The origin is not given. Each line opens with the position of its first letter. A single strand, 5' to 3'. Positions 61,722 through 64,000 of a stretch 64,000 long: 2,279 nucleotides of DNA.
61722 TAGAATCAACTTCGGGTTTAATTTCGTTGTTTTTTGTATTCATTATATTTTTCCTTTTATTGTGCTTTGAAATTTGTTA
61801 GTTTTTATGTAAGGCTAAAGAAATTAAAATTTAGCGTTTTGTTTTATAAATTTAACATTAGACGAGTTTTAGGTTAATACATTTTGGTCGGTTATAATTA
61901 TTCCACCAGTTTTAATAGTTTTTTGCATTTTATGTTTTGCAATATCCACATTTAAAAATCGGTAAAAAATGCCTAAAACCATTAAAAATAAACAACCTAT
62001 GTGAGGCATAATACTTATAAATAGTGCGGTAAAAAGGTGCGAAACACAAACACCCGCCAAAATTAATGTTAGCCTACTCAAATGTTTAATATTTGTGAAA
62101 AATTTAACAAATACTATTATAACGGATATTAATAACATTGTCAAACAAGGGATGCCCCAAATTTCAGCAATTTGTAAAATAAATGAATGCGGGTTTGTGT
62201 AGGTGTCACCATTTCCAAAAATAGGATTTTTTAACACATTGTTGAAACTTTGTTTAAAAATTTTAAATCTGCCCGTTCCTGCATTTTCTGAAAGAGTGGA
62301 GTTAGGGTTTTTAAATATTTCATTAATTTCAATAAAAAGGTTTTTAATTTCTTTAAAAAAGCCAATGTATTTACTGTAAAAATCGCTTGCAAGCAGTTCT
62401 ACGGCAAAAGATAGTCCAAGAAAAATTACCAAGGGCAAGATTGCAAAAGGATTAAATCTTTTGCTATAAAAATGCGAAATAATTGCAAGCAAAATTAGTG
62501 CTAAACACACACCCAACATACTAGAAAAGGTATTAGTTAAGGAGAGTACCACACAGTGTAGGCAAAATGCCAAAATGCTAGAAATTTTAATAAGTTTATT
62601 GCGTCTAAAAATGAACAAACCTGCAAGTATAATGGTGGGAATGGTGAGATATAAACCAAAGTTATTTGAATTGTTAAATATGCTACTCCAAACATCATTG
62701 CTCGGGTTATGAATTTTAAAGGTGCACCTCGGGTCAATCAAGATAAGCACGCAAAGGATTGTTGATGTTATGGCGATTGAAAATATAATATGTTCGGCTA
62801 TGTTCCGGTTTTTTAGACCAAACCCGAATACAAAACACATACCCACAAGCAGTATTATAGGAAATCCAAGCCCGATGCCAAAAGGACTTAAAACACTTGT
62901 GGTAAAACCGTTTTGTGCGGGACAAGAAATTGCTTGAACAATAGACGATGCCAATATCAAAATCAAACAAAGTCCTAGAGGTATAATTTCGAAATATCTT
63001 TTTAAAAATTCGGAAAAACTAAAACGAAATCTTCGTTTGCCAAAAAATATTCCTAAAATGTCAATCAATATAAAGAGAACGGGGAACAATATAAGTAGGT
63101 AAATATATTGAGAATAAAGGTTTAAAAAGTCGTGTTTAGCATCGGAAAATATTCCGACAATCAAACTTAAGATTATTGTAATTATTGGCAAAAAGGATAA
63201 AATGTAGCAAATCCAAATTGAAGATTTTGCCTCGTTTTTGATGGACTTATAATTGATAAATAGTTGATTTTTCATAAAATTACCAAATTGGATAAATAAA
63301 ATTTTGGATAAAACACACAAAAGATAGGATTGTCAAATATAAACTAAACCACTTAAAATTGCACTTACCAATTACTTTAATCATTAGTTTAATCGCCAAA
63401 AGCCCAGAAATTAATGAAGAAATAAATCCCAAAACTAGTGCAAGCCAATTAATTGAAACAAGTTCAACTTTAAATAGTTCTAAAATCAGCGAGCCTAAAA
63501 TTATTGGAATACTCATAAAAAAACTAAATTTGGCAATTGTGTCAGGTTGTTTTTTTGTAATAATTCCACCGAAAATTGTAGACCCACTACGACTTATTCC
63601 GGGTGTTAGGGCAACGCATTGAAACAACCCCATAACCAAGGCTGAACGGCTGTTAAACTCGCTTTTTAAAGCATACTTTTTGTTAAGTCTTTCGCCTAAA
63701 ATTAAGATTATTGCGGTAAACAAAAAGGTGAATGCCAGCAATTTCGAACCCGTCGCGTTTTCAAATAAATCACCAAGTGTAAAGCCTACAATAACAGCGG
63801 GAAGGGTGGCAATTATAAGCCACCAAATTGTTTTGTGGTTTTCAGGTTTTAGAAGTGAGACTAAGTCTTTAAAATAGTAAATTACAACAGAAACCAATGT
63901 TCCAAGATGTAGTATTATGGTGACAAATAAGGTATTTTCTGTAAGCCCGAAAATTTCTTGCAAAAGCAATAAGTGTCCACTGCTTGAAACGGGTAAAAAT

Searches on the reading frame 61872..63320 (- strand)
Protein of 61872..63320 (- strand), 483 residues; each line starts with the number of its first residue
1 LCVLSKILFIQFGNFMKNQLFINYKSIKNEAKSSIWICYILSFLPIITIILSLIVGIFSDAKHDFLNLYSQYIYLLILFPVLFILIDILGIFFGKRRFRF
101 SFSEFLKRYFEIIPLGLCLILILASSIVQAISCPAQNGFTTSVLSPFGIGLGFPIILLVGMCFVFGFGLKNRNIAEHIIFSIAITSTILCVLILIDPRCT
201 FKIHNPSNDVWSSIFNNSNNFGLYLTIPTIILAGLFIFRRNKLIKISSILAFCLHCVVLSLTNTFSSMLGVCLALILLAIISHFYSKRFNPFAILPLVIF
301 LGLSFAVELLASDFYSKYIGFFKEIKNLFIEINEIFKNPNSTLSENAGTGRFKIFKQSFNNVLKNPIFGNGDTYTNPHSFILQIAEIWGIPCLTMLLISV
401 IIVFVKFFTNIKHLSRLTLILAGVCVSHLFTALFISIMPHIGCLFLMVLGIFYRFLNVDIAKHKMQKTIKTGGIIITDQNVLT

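Call 22: search_protein_families(library=ncbifam, proteins=[window:61872-63320:-], max_evalue=1)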
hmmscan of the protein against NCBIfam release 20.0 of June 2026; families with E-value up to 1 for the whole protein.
window:61872-63320:- (483 aa): 0 families

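Call 60: search_protein_families(library=pfam, proteins=[window:61872-63320:-], max_evalue=0.00001)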
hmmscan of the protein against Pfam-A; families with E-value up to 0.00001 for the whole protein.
window:61872-63320:- (483 aa): 1 family
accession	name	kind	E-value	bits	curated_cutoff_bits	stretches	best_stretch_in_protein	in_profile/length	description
PF04932.20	Wzy_C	-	2.7e-09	37.4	31.7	1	251-391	2-143/149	O-Antigen ligase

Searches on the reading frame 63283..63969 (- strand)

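Call 60: search_protein_families(library=pfam, proteins=[window:63283-63969:-], max_evalue=0.00001)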
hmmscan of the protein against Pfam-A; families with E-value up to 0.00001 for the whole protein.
window:63283-63969:- (229 aa): 2 families
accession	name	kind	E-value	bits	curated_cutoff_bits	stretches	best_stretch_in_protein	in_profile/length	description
PF02673.24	BacA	-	2.1e-52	178.8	33.4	1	2-217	24-256/257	Bacitracin resistance protein BacA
PF01925.25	TauE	-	9.3e-06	25.9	32.6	0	24-217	48-234/237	Sulfite exporter TauE/SafE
